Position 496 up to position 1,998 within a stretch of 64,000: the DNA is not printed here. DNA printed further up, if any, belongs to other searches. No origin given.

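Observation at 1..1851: ThiF-like E1 enzyme adjacent to an RRE-arginase fusion: candidate peptide-arginase (Arg to Orn) RiPP module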

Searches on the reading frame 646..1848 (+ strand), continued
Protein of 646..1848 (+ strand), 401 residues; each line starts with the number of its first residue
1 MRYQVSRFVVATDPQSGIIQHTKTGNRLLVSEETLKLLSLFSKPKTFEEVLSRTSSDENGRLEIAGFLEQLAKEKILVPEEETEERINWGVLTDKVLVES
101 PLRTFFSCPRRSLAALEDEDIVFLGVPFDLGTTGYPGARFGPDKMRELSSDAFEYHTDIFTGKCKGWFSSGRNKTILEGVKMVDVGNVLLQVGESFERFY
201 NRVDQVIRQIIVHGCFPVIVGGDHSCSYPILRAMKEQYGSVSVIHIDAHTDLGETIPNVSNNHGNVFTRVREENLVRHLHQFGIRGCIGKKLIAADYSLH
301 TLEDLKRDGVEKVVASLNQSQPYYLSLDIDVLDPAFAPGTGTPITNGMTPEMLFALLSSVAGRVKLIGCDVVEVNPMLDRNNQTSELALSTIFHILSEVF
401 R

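Call 46: search_solved_structures(query=L001:8898-10001:+, max_evalue=0.01, show_alignments=0)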
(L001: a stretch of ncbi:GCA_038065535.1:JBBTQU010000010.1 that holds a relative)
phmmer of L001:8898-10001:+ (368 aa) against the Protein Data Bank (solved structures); distinct sequences matched with E-value up to 0.01: 78 (the best 60 are shown).
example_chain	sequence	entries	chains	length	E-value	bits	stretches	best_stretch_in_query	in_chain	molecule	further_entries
3h5a_A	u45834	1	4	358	2e-28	102.7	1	93-361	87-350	MccB protein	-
3h5n_A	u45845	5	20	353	4e-28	101.8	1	93-359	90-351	MccB protein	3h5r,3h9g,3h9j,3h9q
6om4_A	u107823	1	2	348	6.5e-28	101.1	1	90-358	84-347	MccB protein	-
1jw9_B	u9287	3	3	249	1.6e-24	89.9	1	116-358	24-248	MOLYBDOPTERIN BIOSYNTHESIS MOEB PROTEIN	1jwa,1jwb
1zud_1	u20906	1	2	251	2.7e-17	66.2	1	116-358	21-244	Adenylyltransferase thiF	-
1zfn_A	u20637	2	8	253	2.7e-17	66.1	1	116-358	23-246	Adenylyltransferase thiF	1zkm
5tr4_A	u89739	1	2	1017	7.2e-15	58.1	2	120-200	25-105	Ubiquitin-activating enzyme E1 1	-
4nnj_A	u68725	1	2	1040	8.9e-15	57.8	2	120-200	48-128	Ubiquitin-activating enzyme E1 1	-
6nya_A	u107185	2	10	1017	9.4e-15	57.8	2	120-200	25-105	Ubiquitin-activating enzyme E1 1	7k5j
3cmm_A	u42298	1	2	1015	9.4e-15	57.8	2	120-200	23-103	Ubiquitin-activating enzyme E1 1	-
5l6h_A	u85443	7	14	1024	9.4e-15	57.8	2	120-200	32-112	Ubiquitin-activating enzyme E1 1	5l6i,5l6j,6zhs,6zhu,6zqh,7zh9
5ff5_A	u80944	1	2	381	3.8e-14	55.8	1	94-336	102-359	PaaA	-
6zht_C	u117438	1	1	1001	7.2e-14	54.9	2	121-200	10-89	Ubiquitin-activating enzyme E1 1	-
3kyd_B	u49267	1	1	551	1.2e-13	54.1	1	112-274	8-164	SUMO-activating enzyme subunit 2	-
9dqb_B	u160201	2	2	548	1.3e-13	54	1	112-274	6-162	SUMO-activating enzyme subunit 2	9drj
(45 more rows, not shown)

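Call 48: search_solved_structures(query=L001:8084-8611:+, max_evalue=0.001)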
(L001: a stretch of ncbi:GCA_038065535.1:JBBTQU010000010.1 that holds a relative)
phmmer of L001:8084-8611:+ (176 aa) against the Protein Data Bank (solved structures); distinct sequences matched with E-value up to 0.001: 10.
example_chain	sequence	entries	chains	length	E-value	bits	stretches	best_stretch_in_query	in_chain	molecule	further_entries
3eo4_A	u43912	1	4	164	4.9e-10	42.9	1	9-151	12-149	Uncharacterized protein MJ1062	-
3fbu_A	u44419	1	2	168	5.2e-07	33.1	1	7-155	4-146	Acetyltransferase, GNAT family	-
6edd_A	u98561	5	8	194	9.3e-07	32.2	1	7-148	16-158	Acetyltransferase PA3944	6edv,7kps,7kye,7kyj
3igr_A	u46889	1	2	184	1.1e-06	32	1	56-156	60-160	Ribosomal-protein-S5-alanine N-acetyltransferase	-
2z0z_A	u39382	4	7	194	1.7e-06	31.4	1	2-171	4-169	Putative uncharacterized protein TTHA1799 | Ribosomal-protein-alanine acetyltransferase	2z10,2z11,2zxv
7kpp_A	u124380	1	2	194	2.9e-06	30.6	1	7-148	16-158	Acetyltransferase PA3944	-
8q6u_A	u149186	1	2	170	7.9e-05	26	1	43-159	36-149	Aminoglycoside N6'-acetyltransferase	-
6erd_A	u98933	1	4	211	0.00026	24.3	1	40-159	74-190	Aminoglycoside N6'-acetyltransferase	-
1nsl_A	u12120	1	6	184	0.00035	23.8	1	75-175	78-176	Probable acetyltransferase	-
7kwq_A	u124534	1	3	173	0.00082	22.6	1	68-174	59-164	Spermidine N(1)-acetyltransferase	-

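Call 49: search_protein_families(library=ncbifam, proteins=[L001:8084-8611:+, L001:8898-10001:+], max_evalue=0.001)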
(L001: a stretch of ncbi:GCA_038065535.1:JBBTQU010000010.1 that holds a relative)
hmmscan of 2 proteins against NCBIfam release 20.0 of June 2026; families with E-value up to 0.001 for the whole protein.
L001:8084-8611:+ (176 aa): 4 families
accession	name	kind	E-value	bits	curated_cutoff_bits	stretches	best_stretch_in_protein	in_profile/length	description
NF040702.1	ileS_w_GNAT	exception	1.6e-11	42.6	1999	1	4-148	280-416/1100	isoleucine--tRNA ligase, N-acetyltransferase domain-containing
TIGR03585.1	PseH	equivalog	3e-10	40.4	93.1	1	18-164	8-148/156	UDP-4-amino-4,6-dideoxy-N-acetyl-beta-L-altrosamine N-acetyltransferase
NF008072.0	PRK10809.1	equivalog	2.3e-08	34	190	1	43-156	55-168/194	ribosomal protein S5-alanine N-acetyltransferase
NF011709.0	PRK15130.1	equivalog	2.6e-05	24.1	218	1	10-174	6-165/186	spermidine N1-acetyltransferase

L001:8898-10001:+ (368 aa): 23 families
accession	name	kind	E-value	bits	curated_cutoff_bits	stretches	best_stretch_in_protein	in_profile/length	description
TIGR02356.1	adenyl_thiF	equivalog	8.6e-34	116.7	275.25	1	97-321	1-203/203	thiazole biosynthesis adenylyltransferase ThiF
NF004281.0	PRK05690.1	subfamily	1.8e-29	102.7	266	1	96-358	11-249/250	molybdopterin-synthase adenylyltransferase MoeB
TIGR02355.1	moeB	equivalog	2.9e-27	95.6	376.55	1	97-357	4-240/240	molybdopterin-synthase adenylyltransferase MoeB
NF006444.0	PRK08762.1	equivalog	2.2e-25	89.1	449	1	86-361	116-371/387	molybdopterin-synthase adenylyltransferase MoeB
NF009123.0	PRK12475.1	subfamily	4.2e-24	85.4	510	1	96-359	3-245/338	MoeB/ThiF family adenylyltransferase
NF006395.0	PRK08644.1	equivalog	3.7e-21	75.7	159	1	115-227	21-131/215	sulfur carrier protein ThiS adenylyltransferase ThiF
NF004111.0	PRK05600.1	equivalog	2.6e-19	69.6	437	1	118-324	35-229/371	ThiF family adenylyltransferase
NF047750.1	SAMPActivE1UbaA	equivalog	3.1e-19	69.4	450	1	115-360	24-251/270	SAMP-activating enzyme E1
NF005902.0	PRK07878.1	equivalog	3.2e-19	69.1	647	1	92-329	16-236/392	adenylyltransferase/sulfurtransferase MoeZ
NF005646.0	PRK07411.1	equivalog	3e-17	62.8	633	1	116-326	31-225/390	molybdopterin-synthase adenylyltransferase MoeB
NF011696.0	PRK15116.1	equivalog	3.5e-16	59.7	304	1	121-256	27-159/268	tRNA cyclic N6-threonylcarbamoyladenosine(37) synthase TcdA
NF058523.1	6A-MBL_cap2_3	equivalog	1.3e-14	53.7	320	1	117-223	292-399/665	anti-phage 6A-MBL system cap2_3 protein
TIGR02354.1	thiF_fam2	equivalog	2.1e-14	53.9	152.2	1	117-227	14-122/200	thiamine biosynthesis protein ThiF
TIGR01408.1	Ube1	subfamily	2.9e-13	48.5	750.05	1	78-225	383-528/1008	ubiquitin-activating enzyme E1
NF006204.0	PRK08328.1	equivalog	5.7e-13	49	339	1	96-329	8-213/231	hypothetical protein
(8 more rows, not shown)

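Call 54: find_encoding_contigs(protein=P0034, flank=5000, max_places=1)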
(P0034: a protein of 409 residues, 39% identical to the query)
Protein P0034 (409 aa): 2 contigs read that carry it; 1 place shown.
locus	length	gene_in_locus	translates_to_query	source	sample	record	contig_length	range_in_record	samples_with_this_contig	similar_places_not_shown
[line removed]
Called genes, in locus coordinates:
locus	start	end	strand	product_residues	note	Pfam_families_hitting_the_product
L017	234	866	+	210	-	-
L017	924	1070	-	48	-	-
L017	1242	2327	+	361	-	PF00899:ThiF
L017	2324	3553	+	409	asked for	PF00491:Arginase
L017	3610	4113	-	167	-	PF03412:Peptidase_C39, PF13529:Peptidase_C39_2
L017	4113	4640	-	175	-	PF13302:Acetyltransf_3, PF13420:Acetyltransf_4, PF13523:Acetyltransf_8, PF00583:Acetyltransf_1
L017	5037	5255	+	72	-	-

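Call 55: find_encoding_contigs(protein=P0048, flank=5000, max_places=1)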
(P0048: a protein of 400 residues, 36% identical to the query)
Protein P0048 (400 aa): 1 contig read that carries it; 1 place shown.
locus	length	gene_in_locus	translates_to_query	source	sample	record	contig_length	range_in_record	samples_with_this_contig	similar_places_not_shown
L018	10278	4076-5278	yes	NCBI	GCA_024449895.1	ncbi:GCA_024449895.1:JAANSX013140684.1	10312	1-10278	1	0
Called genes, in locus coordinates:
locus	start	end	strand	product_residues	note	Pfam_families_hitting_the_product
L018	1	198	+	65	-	?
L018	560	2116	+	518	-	PF13185:GAF_2, PF01590:GAF, PF00158:Sigma54_activat, PF14532:Sigma54_activ_2, PF07728:AAA_5 (faint), PF25601:AAA_lid_14, PF02954:HTH_8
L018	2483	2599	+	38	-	-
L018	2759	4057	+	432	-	-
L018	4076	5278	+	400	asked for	PF00491:Arginase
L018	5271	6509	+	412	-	PF03279:Lip_A_acyltrans (weak)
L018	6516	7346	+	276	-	-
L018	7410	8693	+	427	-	PF03279:Lip_A_acyltrans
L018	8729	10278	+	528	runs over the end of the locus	?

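Call 56: find_encoding_contigs(protein=P0052, flank=5000, max_places=1)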
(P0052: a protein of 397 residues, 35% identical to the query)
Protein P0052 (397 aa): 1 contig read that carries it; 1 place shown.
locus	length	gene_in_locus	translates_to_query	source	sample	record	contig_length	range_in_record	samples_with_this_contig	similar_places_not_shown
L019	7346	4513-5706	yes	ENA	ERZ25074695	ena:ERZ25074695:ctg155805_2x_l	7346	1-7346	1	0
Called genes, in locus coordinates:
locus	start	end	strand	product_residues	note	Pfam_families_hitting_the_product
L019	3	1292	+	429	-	?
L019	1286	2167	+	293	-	-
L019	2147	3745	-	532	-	PF05406:WGR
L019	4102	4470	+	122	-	PF26951:DUF8299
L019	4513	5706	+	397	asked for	PF00491:Arginase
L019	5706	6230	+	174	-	-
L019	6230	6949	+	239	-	PF08007:JmjC_2, PF13621:Cupin_8 (weak)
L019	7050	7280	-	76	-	-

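Call 57: find_encoding_contigs(protein=P0041, flank=5000, max_places=1)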
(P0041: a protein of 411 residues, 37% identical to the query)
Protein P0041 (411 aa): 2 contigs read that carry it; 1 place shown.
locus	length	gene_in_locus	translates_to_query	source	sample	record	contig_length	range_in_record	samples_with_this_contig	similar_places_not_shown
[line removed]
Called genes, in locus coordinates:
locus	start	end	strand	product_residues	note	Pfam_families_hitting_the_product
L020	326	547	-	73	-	PF01381:HTH_3 (weak)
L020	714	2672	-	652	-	PF08007:JmjC_2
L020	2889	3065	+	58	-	-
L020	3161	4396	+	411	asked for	PF00491:Arginase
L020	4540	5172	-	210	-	-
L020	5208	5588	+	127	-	?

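Call 66: find_homologous_proteins(query=L001:8898-10001:+, max_evalue=1e-20)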
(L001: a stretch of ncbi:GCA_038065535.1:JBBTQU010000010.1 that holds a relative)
Query L001:8898-10001:+ (368 aa): 80 proteins with E <= 1e-20 among 2150 candidates.
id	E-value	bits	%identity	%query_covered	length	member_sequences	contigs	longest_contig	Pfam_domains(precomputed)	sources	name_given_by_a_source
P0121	1.4e-242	822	100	100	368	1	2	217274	PF00899.28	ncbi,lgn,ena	ncbi:MAG: ThiF family adenylyltransferase [Patescibacteria group bacterium]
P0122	2.1e-192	657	79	100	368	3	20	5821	PF00899.28,PF03435.25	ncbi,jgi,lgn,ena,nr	ncbi:TPA: ThiF family adenylyltransferase [Candidatus Woesearchaeota archaeon]|nr:ThiF family adenyl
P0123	1.0e-154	533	63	100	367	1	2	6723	PF00899.28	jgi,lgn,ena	-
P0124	7.7e-144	497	59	99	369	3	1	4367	PF00899.28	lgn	-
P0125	3.6e-138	478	57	100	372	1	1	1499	PF00899.28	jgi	jgi:molybdopterin/thiamine biosynthesis adenylyltransferase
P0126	2.0e-137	476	59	99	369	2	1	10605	PF00899.28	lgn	-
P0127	2.8e-135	469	58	98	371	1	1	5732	PF00899.28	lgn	-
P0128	1.2e-129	450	54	99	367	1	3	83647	PF00899.28,PF03435.25,PF01488.27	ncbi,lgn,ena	-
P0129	4.7e-128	445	54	97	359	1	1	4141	PF00899.28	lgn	-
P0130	3.0e-125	436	54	100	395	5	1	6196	PF00899.28,PF03435.25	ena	-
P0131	1.4e-124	434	54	100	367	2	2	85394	PF00899.28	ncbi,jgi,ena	-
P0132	3.1e-112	393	49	97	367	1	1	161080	PF00899.28,PF09339.17,PF03435.25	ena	-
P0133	7.1e-107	376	61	74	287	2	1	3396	PF00899.28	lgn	-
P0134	1.1e-105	372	49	96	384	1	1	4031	PF00899.28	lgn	-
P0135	6.0e-105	369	46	97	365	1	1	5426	PF00899.28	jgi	-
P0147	3.3e-83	298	40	97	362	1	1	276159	PF00899.28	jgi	jgi:molybdopterin-synthase adenylyltransferase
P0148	4.5e-83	297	39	97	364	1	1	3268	PF00899.28,PF24064.3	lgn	-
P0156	2.2e-81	292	38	96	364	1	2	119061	PF26557.1,PF00899.28,PF24064.3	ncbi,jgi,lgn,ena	-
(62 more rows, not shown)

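Call 67: search_protein_families(library=pfam, proteins=[P0121, P0156, P0148, P0132], max_evalue=0.1)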
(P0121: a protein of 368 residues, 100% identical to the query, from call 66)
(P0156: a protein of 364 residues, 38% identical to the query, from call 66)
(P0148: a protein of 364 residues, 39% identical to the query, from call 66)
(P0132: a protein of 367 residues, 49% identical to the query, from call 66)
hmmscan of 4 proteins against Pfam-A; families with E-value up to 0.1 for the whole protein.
P0121 (368 aa): 6 families
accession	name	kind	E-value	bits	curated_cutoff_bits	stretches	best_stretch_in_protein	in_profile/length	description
PF00899.27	ThiF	-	2.4e-45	155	28.1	1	98-355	1-237/238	ThiF family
PF03435.24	Sacchrp_dh_NADP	-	2.6e-05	25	25.1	1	127-230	1-80/129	Saccharopine dehydrogenase NADP binding domain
PF13241.12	NAD_binding_7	-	0.0016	19.4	22.1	1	122-229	5-75/104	Putative NAD(P)-binding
PF16221.11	HTH_47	-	0.0062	16.5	27.1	1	40-86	31-77/78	winged helix-turn-helix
PF01488.26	Shikimate_DH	-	0.0091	16.5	24.3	1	121-155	9-43/138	Shikimate / quinate 5-dehydrogenase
PF02254.24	TrkA_N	-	0.037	14.8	23.8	1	127-165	1-38/116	TrkA-N domain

P0156 (364 aa): 6 families
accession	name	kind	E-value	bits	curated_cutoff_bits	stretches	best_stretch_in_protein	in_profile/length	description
PF00899.27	ThiF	-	6.9e-45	153.5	28.1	1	113-352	11-236/238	ThiF family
PF24064.2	HTH_NPRL3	-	9.2e-06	25.9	27.2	1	43-77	25-59/62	GATOR1 complex protein NPRL3, C-terminal HTH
PF00888.28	Cullin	-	9.5e-05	21.8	33.2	1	49-102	563-620/620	Cullin family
PF16221.11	HTH_47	-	0.015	15.3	27.1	1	41-82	36-77/78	winged helix-turn-helix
PF09339.16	HTH_IclR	-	0.056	13.7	22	0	43-76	10-43/52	IclR helix-turn-helix domain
PF02002.24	TFIIE_alpha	-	0.088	13.1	22.9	0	41-81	15-57/105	TFIIE alpha subunit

P0148 (364 aa): 9 families
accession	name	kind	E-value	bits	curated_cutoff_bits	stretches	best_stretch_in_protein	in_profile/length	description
PF00899.27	ThiF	-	1.2e-44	152.7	28.1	1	110-353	8-237/238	ThiF family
PF24064.2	HTH_NPRL3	-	4.4e-07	30.2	27.2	1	43-77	25-59/62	GATOR1 complex protein NPRL3, C-terminal HTH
PF05402.18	PqqD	-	0.024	15.4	23.4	0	35-60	13-38/67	Coenzyme PQQ synthesis protein D (PqqD)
PF02254.24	TrkA_N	-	0.045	14.5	23.8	0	125-165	1-40/116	TrkA-N domain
PF13241.12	NAD_binding_7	-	0.06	14.4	22.1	0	119-225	4-96/104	Putative NAD(P)-binding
PF01488.26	Shikimate_DH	-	0.061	13.8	24.3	0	115-162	6-52/138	Shikimate / quinate 5-dehydrogenase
PF02826.25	2-Hacid_dh_C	-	0.074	12.9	25.1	0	112-153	26-66/178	D-isomer specific 2-hydroxyacid dehydrogenase, NAD binding domain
PF24409.1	wHTH-PRTase_assc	-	0.08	13.4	27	0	50-86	10-46/83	wHTH-PRTase associated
PF02002.24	TFIIE_alpha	-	0.093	13.1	22.9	0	44-88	18-64/105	TFIIE alpha subunit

P0132 (367 aa): 14 families
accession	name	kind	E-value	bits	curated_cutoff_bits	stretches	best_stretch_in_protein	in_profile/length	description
PF00899.27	ThiF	-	5e-47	160.5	28.1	1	98-355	1-237/238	ThiF family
PF09339.16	HTH_IclR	-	1.1e-05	25.5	22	1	57-86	20-49/52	IclR helix-turn-helix domain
PF03435.24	Sacchrp_dh_NADP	-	1.7e-05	25.6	25.1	1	127-228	1-81/129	Saccharopine dehydrogenase NADP binding domain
PF12802.13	MarR_2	-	0.00026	21.5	27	1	54-87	18-52/61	MarR family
PF02796.21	HTH_7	-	0.0014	19.2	23.8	1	53-74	20-40/45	Helix-turn-helix domain of resolvase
PF13241.12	NAD_binding_7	-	0.0016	19.4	22.1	1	121-228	4-74/104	Putative NAD(P)-binding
PF01978.25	TrmB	-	0.0033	17.7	25.6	1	53-88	20-55/68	Sugar-specific transcriptional regulator TrmB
PF01488.26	Shikimate_DH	-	0.0092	16.5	24.3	1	117-155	5-43/138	Shikimate / quinate 5-dehydrogenase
PF08100.18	Dimerisation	-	0.011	16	25.6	1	53-99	38-82/93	O-methyltransferase dimerisation domain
PF13730.12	HTH_36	-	0.015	15.5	25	1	57-84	27-54/55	Helix-turn-helix domain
PF13545.12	HTH_Crp_2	-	0.025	14.9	27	1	58-89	25-57/70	Crp-like helix-turn-helix domain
PF13551.12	HTH_29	-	0.048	14.2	28.1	0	47-77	3-34/64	Winged helix-turn helix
PF12840.13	HTH_20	-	0.049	14.1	27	0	53-87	16-50/51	Helix-turn-helix domain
PF02254.24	TrkA_N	-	0.058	14.2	23.8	0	127-168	1-41/116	TrkA-N domain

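Call 74: predict_structure(alignment_id=A4)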
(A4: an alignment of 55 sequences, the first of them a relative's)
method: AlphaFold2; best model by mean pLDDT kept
length: 368 residues; sequences in the alignment: 55
mean_pLDDT: 92.3   pTM: 0.88
mean pLDDT of the five models: 92.3, 92.2, 91.7, 90.3, 89.4
residues with pLDDT >= 90: 288; 70-90: 65; 50-70: 13; < 50: 2
segments of 3 or more residues with pLDDT < 50: none
pLDDT, mean of each block of 10 residues (from residue 1): 90 94 94 89 96 95 96 95 88 74 90 91 98 97 98 98 93 98 98 98 98 97 93 98 96 85 96 90 83 82 93 98 97 94 95 87 54
secondary structure, 60 per line:
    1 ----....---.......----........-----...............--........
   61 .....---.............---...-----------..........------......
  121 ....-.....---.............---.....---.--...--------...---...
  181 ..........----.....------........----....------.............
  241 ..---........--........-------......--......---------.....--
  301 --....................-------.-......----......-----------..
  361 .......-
elements in order: E5-8 E12-18 E23-30 E36-42 H43-50 E53-57 H58-65 H69-81 E85-87 H99-108 H115-124 E126-130 H134-146 E150-154 H179-190 E195-199 H206-213 E218-221 H228-242 E246-253 E256-263 H271-276 H279-284 H294-298 H303-322 E332-337 E342-347 H359-367
